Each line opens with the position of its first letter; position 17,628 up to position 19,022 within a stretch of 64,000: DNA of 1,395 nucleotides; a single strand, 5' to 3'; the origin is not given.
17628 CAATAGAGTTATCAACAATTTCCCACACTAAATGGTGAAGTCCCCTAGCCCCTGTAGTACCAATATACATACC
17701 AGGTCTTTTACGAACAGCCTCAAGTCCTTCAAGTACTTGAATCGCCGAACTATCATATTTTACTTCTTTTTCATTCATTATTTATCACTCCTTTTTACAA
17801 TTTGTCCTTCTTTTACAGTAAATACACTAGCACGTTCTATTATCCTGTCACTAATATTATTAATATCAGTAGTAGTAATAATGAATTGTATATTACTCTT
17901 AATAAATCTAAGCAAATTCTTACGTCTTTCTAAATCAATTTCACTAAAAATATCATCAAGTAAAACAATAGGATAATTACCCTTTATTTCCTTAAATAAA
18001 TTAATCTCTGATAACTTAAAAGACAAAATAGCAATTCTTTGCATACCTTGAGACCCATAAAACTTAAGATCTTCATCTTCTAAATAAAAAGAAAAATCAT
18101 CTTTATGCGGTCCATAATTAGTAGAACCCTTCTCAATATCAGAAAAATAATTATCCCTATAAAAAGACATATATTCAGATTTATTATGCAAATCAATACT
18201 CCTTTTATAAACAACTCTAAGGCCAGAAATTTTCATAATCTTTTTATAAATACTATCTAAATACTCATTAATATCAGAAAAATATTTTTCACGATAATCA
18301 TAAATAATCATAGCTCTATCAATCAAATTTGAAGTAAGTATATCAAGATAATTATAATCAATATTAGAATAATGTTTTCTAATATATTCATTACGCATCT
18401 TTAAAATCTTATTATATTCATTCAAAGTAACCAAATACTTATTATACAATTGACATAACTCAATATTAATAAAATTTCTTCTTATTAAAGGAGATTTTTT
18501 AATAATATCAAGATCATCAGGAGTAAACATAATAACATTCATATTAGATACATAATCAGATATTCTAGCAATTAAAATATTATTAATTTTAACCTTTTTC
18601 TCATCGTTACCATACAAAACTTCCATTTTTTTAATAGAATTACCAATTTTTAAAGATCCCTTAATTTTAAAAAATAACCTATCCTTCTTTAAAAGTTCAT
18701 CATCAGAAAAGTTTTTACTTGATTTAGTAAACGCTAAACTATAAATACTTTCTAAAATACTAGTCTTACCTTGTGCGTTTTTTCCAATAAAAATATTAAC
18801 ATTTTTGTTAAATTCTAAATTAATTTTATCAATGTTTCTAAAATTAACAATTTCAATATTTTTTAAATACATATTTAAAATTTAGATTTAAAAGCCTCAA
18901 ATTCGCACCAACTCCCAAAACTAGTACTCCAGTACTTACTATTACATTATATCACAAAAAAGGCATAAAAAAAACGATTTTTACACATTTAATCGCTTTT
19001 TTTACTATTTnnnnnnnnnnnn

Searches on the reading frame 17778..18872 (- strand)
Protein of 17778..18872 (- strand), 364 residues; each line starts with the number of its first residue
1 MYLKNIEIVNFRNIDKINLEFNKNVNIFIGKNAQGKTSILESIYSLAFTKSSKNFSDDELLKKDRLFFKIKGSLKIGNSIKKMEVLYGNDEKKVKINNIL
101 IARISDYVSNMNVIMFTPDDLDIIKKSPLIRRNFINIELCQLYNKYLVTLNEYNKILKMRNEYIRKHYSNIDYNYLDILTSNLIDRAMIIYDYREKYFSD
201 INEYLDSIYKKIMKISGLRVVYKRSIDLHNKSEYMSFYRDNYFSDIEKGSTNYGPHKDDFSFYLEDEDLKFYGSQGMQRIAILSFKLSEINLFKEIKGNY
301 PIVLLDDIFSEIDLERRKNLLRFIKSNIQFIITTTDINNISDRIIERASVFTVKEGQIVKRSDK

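Call 3: search_protein_families(library=pfam, proteins=[window:17778-18872:-], max_evalue=1)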
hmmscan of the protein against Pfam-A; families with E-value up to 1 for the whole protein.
window:17778-18872:- (364 aa): 9 families
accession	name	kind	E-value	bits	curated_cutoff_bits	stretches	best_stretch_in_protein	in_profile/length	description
PF02463.25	SMC_N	-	8.3e-16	58.5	40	1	2-341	1-203/220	RecF/RecN/SMC N terminal domain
PF13175.12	AAA_15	-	7.6e-10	39.4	32.1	1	1-306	1-335/374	AAA ATPase domain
PF13304.12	AAA_21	-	1.5e-07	32.2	27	2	202-334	169-297/304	AAA domain, putative AbiEii toxin, Type IV TA system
PF11398.14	DUF2813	-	2.4e-07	30.9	21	1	1-53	1-51/372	Protein of unknown function (DUF2813)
PF13476.12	AAA_23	-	2.4e-06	28.8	27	1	6-150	2-143/201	AAA domain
PF13514.12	AAA_27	-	0.016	15.2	22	1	1-52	1-55/206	AAA domain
PF13555.12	AAA_29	-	0.02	15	27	1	3-50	1-49/61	P-loop containing region of AAA domain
PF00113.28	Enolase_C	-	0.038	13.7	21.5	1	268-344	119-196/296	Enolase, C-terminal TIM barrel domain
PF10256.14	Erf4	-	0.17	12.3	29.3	1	148-225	29-109/116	Golgin subfamily A member 7/ERF4 family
